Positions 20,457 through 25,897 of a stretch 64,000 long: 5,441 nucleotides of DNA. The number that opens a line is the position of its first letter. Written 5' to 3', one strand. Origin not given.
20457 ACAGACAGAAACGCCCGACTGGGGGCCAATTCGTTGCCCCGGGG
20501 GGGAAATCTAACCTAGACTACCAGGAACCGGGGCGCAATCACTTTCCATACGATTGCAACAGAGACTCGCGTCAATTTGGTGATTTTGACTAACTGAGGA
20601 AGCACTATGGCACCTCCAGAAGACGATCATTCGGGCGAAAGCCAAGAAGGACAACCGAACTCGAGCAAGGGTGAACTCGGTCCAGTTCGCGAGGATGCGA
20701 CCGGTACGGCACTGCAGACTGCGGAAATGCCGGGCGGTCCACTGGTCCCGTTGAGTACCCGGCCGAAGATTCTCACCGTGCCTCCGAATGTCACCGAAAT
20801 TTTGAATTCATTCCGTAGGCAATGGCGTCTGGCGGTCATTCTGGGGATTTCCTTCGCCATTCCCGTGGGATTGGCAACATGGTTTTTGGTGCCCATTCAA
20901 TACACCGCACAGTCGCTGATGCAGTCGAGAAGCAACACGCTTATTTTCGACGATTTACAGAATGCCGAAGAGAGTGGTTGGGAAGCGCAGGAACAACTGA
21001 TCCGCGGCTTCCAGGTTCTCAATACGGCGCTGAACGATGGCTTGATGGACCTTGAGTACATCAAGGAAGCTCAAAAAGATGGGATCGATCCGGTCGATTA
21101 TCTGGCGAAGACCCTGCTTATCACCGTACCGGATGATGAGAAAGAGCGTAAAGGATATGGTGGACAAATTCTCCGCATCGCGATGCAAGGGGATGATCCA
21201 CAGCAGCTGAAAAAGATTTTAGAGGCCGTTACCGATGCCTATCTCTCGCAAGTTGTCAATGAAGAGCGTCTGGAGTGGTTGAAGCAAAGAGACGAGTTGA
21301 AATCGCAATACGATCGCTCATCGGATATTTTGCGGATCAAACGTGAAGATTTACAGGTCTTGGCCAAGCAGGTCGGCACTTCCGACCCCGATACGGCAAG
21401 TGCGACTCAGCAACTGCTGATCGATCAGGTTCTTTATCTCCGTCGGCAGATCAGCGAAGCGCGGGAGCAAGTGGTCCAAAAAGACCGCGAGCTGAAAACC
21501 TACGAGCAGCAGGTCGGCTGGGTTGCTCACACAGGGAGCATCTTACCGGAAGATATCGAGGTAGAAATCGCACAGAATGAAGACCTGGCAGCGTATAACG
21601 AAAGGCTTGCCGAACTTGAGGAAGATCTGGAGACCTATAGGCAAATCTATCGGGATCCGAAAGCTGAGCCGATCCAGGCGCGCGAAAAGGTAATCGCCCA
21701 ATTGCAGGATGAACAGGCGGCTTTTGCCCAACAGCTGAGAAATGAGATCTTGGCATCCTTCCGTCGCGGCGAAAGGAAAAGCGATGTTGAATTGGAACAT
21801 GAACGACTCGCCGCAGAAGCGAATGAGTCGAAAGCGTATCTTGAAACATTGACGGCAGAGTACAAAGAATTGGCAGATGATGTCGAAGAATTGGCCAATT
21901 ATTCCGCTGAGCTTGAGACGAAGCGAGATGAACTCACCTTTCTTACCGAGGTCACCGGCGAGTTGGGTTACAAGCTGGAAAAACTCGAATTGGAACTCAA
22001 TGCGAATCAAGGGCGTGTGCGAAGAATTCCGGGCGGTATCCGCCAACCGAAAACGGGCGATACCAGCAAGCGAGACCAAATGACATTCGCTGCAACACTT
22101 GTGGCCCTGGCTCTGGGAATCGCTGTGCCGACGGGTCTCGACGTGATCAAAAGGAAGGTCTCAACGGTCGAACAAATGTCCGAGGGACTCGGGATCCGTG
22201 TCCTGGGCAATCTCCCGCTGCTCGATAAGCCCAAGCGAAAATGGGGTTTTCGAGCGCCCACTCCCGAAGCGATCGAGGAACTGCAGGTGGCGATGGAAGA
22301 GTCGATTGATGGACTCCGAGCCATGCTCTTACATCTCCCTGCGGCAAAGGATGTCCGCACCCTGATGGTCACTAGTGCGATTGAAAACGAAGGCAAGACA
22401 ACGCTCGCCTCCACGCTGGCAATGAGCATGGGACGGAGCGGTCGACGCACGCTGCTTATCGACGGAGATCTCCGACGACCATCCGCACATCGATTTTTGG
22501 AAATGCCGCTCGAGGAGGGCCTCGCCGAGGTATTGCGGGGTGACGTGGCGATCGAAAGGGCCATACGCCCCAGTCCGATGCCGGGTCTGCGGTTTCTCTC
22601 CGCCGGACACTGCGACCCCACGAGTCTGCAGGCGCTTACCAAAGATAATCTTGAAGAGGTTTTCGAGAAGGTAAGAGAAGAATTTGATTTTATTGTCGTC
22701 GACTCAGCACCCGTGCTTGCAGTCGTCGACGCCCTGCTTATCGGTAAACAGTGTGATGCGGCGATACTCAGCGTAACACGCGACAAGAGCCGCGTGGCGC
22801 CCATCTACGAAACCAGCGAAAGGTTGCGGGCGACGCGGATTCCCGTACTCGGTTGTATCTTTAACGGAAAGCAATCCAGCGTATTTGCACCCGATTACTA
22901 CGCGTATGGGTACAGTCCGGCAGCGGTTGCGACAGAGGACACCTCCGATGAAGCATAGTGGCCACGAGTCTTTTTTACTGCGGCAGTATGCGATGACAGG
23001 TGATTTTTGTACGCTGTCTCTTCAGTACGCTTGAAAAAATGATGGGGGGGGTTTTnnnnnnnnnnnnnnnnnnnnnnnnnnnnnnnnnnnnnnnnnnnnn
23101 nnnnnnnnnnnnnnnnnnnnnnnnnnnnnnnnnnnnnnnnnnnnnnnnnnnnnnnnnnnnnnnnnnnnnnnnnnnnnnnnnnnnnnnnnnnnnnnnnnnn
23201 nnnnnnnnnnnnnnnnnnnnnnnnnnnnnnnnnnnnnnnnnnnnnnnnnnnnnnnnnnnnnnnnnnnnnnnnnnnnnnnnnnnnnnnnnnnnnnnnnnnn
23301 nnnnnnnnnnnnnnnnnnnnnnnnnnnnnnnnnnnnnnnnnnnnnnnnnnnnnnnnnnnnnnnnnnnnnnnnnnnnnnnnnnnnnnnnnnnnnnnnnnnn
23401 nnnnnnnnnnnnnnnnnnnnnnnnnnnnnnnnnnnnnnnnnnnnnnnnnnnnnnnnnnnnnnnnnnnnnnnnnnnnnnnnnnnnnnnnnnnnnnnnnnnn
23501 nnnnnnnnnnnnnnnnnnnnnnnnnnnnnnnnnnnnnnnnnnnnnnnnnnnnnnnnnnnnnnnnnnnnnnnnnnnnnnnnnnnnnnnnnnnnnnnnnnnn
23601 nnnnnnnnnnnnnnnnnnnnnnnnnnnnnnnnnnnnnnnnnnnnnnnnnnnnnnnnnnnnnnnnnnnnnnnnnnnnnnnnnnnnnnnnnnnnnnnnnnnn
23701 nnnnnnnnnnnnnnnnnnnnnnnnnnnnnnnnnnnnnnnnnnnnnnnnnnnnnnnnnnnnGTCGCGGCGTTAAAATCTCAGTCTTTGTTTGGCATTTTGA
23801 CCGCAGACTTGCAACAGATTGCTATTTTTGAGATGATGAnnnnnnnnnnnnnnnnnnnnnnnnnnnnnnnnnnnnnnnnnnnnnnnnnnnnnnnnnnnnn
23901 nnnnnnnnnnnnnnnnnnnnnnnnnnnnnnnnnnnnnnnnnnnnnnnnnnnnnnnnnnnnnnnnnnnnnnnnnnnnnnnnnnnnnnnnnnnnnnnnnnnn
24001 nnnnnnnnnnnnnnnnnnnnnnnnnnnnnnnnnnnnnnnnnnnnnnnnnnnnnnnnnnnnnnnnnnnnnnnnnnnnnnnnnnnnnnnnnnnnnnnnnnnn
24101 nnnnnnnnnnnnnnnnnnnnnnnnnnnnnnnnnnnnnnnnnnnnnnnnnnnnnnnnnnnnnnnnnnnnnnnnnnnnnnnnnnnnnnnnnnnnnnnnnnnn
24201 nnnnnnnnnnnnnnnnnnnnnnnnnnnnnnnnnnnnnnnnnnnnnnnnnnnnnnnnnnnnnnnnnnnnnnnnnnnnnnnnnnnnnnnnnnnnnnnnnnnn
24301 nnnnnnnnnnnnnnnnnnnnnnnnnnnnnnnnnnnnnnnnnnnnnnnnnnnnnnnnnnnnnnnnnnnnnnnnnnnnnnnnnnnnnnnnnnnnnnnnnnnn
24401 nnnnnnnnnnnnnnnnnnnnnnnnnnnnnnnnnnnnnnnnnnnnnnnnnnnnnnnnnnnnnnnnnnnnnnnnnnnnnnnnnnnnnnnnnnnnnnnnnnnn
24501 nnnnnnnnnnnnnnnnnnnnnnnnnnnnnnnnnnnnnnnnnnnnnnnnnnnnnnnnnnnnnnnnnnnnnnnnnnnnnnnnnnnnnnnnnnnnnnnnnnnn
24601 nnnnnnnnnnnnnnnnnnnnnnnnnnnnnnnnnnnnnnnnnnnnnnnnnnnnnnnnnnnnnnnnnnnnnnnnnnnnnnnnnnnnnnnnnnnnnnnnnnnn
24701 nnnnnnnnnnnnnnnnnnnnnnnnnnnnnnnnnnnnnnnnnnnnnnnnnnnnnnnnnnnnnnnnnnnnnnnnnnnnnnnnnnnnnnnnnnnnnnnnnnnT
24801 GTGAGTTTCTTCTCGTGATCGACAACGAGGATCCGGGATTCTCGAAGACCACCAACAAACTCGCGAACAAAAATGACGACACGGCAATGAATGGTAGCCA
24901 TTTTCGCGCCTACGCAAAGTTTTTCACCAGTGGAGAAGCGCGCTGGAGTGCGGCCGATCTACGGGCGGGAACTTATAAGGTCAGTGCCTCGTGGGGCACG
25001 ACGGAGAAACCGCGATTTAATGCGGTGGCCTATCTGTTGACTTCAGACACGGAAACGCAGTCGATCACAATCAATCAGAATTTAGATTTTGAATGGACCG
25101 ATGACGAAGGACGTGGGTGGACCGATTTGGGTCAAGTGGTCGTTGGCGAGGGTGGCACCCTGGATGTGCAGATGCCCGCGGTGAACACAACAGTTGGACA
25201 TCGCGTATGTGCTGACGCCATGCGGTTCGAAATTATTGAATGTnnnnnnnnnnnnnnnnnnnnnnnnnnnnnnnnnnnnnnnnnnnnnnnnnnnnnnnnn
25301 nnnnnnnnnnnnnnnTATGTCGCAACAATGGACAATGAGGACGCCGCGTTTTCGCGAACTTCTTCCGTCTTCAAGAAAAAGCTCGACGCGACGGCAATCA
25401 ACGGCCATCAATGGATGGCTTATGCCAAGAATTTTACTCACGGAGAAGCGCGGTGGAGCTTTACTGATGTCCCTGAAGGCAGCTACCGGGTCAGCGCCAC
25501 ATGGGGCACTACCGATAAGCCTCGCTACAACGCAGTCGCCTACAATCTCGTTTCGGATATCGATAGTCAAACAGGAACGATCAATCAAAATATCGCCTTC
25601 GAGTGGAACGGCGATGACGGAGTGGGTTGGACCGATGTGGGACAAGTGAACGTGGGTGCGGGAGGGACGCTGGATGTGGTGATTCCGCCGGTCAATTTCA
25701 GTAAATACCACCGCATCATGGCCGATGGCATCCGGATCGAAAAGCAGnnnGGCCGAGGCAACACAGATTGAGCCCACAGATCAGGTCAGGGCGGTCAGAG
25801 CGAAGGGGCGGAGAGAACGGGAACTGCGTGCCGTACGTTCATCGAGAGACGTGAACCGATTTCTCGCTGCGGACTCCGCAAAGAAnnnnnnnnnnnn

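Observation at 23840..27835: Pilin-like proteins displaying three Golvesin/Xly-type carbohydrate-binding modules, placed directly behind exosortase, Wzc and EpsI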

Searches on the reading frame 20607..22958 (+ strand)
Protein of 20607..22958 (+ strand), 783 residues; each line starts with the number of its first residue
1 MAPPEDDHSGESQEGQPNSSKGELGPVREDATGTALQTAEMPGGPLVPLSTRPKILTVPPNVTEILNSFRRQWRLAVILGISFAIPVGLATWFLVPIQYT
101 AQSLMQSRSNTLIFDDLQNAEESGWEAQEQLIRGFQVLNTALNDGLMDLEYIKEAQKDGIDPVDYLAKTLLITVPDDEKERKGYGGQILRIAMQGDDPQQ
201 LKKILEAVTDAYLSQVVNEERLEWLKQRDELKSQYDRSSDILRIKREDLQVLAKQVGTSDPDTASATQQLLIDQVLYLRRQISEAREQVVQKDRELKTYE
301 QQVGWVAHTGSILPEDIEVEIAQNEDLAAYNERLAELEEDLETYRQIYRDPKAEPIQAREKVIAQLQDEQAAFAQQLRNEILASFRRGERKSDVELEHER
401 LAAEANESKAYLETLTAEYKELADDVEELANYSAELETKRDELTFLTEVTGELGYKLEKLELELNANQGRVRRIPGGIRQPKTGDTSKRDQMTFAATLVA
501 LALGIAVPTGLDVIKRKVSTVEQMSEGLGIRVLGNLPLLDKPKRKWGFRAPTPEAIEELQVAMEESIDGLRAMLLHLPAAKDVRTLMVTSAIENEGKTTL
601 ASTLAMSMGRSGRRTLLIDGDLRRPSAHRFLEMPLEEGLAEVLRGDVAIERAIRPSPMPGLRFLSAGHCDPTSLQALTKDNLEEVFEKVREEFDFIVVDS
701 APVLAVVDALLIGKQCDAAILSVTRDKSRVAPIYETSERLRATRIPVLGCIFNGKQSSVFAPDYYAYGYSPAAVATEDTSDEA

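Call 3: search_protein_families(library=pfam, proteins=[window:20607-22958:+], max_evalue=0.01)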
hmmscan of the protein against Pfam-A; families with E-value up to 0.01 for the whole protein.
window:20607-22958:+ (783 aa): 4 families
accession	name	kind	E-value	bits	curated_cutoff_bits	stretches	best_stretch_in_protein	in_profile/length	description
PF13614.12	AAA_31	-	6.9e-10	39.6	27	1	596-707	14-132/177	AAA domain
PF01656.29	CbiA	-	4.4e-05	23.9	25.4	1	587-692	2-68/125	CobQ/CobB/MinD/ParA nucleotide binding domain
PF10609.15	ParA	-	0.00018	21.4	27.1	1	586-753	6-173/246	NUBPL iron-transfer P-loop NTPase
PF09140.17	MipZ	-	0.00041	20.2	20.7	1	595-700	12-107/262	ATPase MipZ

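Call 4: search_protein_families(library=ncbifam, proteins=[window:20607-22958:+], max_evalue=0.01)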
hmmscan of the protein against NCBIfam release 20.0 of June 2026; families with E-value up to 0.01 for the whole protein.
window:20607-22958:+ (783 aa): 18 families
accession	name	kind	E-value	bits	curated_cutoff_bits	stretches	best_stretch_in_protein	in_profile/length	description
TIGR01007.1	eps_fam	subfamily_domain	9.7e-38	129.8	108.05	1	580-768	14-204/204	polysaccharide biosynthesis tyrosine autokinase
NF008568.0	PRK11519.1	equivalog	2.8e-33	115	1068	1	449-769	385-710/720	tyrosine-protein kinase Wzc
NF007350.0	PRK09841.1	equivalog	9.9e-33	113.2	1248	2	449-770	385-716/726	tyrosine-protein kinase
TIGR03018.1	pepcterm_TyrKin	hypoth_equivalog_domain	9.4e-28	97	230.65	1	573-745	21-201/207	XrtA-associated tyrosine autokinase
TIGR03029.1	EpsG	equivalog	3.2e-26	92.1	313.8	1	565-753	85-273/274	chain length determinant protein tyrosine kinase EpsG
TIGR01005.1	eps_transp_fam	subfamily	3.2e-21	75.2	411.7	1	579-754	542-717/754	exopolysaccharide transport protein family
TIGR01969.1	minD_arch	subfamily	3e-11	43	201.75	1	586-756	3-171/251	cell division ATPase MinD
TIGR01968.1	minD_bact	equivalog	1.7e-08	34.1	212.9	1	585-701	3-120/261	septum site-determining protein MinD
TIGR03007.1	pepcterm_ChnLen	equivalog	4.1e-08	31.9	278.85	1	269-547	193-471/498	XrtA system polysaccharide chain length determinant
NF041546.1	ParA_partition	equivalog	3.6e-07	29.9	180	0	596-622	12-38/203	ParA family partition ATPase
NF008079.0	PRK10818.1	equivalog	2.5e-06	27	508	1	584-729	3-149/270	septum site-determining protein MinD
NF041136.1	MrpORP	equivalog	0.00017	21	450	1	585-633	7-55/365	iron-sulfur cluster carrier protein MrpORP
TIGR03815.1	CpaE_hom_Actino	equivalog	0.00021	20.5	154.45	1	579-721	107-250/340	septum site-determining protein Ssd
TIGR00345.1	GET3_arsA_TRC40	subfamily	0.00045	19.8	135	0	596-621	9-34/299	TRC40/GET3/ArsA family transport-energizing ATPase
TIGR03371.1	cellulose_yhjQ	equivalog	0.00082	18.9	157.85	1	585-742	3-163/246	cellulose biosynthesis protein BcsQ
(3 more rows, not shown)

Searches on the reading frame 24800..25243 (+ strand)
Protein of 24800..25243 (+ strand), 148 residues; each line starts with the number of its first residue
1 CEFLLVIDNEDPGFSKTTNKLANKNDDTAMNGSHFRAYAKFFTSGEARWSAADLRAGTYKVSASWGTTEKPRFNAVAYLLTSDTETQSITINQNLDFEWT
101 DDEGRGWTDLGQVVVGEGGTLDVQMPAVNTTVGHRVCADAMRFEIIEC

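Call 61: search_protein_representatives(alignment_id=A3)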
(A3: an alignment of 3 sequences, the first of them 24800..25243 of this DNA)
Query: 3 sequences, 146 profile positions. Proteins with E-value up to 0.001 (for the whole library): 1503; up to 1e-10: 554; up to 1e-30: 98. The best 150 are listed.
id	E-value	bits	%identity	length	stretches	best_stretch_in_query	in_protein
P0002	2.7e-134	458.8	-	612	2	2-146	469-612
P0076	2.7e-120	413.5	-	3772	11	45-145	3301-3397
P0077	9.7e-93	324.1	-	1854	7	5-145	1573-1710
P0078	1.8e-75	268.0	-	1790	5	4-145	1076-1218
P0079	9.2e-69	246.3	-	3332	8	32-145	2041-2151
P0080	2.5e-67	241.6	-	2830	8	45-145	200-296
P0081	2.8e-65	235.0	-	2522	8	36-145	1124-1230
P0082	3.6e-63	228.1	-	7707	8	6-145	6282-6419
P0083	2.1e-62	225.6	-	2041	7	38-145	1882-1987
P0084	3.3e-62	225.0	-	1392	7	48-145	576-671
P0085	6.1e-61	220.9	-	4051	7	46-145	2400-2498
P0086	7.5e-60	217.4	-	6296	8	4-145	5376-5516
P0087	8.2e-58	210.8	-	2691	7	6-145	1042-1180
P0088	1.0e-57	210.5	-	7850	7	6-145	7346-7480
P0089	5.3e-56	204.9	-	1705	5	5-145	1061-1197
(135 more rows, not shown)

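Call 68: search_protein_families(library=pfam, proteins=[window:24800-25243:+], max_evalue=10)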
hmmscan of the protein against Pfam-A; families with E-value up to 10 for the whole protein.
window:24800-25243:+ (148 aa): 2 families
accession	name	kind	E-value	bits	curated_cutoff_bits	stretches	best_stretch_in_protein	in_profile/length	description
PF25275.1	Golvesin_C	-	1.2e-10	42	31.6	1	6-144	2-131/132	Golvesin C-terminal domain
PF16640.11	Big_3_5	-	0.21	12.6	35.5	1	43-66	47-70/88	Bacterial Ig-like domain (group 3)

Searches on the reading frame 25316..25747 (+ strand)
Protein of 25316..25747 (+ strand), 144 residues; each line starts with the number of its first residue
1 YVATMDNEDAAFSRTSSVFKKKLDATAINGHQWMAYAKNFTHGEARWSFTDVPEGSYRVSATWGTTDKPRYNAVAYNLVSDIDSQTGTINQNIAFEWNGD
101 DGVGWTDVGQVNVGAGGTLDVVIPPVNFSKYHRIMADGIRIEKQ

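Call 68: search_protein_families(library=pfam, proteins=[window:25316-25747:+], max_evalue=10)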
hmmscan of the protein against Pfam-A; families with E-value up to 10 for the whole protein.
window:25316-25747:+ (144 aa): 3 families
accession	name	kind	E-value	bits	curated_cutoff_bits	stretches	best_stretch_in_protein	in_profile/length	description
PF25275.1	Golvesin_C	-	9.2e-08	32.7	31.6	1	4-142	2-131/132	Golvesin C-terminal domain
PF16640.11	Big_3_5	-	0.16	13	35.5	1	39-65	44-71/88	Bacterial Ig-like domain (group 3)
PF22325.2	CR4_N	-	0.22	12.1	27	1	37-61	27-51/80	Interferon-gamma receptor, N-terminal domain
